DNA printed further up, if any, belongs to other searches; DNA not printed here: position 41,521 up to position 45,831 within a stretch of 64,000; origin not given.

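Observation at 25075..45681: Orphan 20 kb PUL: it contains GH88 but no recognisable polysaccharide lyase, and three large enzymes of unassigned family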

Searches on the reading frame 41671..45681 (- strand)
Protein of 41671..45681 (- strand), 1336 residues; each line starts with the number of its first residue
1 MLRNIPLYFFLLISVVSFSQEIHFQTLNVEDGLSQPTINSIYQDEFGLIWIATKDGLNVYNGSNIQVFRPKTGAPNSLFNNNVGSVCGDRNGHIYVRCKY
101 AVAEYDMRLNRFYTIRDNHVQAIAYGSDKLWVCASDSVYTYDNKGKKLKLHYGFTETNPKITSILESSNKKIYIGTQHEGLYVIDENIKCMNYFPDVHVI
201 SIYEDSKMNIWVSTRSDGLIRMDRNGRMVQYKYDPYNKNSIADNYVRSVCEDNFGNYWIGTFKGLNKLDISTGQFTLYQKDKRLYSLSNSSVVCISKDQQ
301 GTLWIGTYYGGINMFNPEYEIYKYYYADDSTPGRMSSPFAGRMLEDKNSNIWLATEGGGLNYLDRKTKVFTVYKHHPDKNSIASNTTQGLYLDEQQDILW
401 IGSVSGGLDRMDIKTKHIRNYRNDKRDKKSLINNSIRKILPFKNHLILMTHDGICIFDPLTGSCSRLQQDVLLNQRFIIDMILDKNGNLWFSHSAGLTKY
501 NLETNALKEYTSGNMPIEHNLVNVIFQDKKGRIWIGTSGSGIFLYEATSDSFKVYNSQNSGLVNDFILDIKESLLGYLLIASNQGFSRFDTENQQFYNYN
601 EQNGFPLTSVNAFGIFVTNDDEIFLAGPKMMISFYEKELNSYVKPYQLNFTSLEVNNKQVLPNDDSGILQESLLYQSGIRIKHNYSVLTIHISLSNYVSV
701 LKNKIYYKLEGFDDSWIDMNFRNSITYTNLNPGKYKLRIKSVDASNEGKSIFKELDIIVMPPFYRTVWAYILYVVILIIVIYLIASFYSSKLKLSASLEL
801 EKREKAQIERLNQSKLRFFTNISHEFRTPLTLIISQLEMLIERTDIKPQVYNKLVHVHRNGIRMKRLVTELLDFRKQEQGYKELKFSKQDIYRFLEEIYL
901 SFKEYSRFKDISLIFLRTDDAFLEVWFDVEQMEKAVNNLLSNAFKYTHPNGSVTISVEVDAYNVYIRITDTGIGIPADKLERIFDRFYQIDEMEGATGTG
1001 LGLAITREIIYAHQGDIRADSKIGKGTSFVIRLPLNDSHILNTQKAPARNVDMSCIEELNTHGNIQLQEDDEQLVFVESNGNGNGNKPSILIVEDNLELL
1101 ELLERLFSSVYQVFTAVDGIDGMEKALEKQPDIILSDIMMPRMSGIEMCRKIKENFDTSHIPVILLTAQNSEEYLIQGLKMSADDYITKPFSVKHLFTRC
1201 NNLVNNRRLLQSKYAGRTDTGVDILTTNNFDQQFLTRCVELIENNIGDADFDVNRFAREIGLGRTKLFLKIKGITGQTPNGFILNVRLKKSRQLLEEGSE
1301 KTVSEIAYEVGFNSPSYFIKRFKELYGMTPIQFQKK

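Call 3: search_protein_families(library=pfam, proteins=[window:41671-45681:-], max_evalue=0.01)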
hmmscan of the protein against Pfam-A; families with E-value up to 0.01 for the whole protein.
window:41671-45681:- (1336 aa): 11 families
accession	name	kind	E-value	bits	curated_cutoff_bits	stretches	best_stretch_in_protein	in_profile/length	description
PF07494.17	Reg_prop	-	4.6e-41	134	20.4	3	286-308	1-23/24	Two component regulator propeller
PF02518.31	HATPase_c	-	1.6e-29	103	26.4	1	928-1036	2-110/111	Histidine kinase-, DNA gyrase B-, and HSP90-like ATPase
PF00072.30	Response_reg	-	1.2e-25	90.3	30.2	1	1090-1199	1-109/111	Response regulator receiver domain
PF12833.13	HTH_18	-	9e-19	68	33.6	1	1257-1335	2-79/80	Helix-turn-helix domain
PF00512.31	HisKA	-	8e-13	48.7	26.9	1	815-880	2-66/66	His Kinase A (phospho-acceptor) domain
PF07495.19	Y_Y_Y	-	2.2e-12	47.1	26.6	1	702-759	7-64/65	Y_Y_Y domain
PF00165.29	HTH_AraC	-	9.1e-12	45.2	26.6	1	1299-1334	7-41/42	Bacterial regulatory helix-turn-helix proteins, AraC family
PF08450.18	SGL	-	2.2e-05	24.6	26.3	0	394-495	10-105/246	SMP-30/Gluconolactonase/LRE-like region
PF13581.12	HATPase_c_2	-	0.00091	19.7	27.4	1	929-1009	29-108/127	Histidine kinase-like ATPase domain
PF23409.1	Beta-prop_EML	-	0.0017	18.3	88.2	0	79-179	164-262/267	Echinoderm microtubule-associated protein first beta-propeller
PF24807.1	WD40_CDC20-Fz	-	0.0041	16.9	200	0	118-216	10-112/292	CDC20/Fizzy WD40 domain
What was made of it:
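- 41671..45681 (-): Hybrid two-component sensor/regulator (HTCS), 1336 aa. Pfam finds Reg_prop, Y_Y_Y, HisKA, HATPase_c, Response_reg and HTH_18/AraC (call 3).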
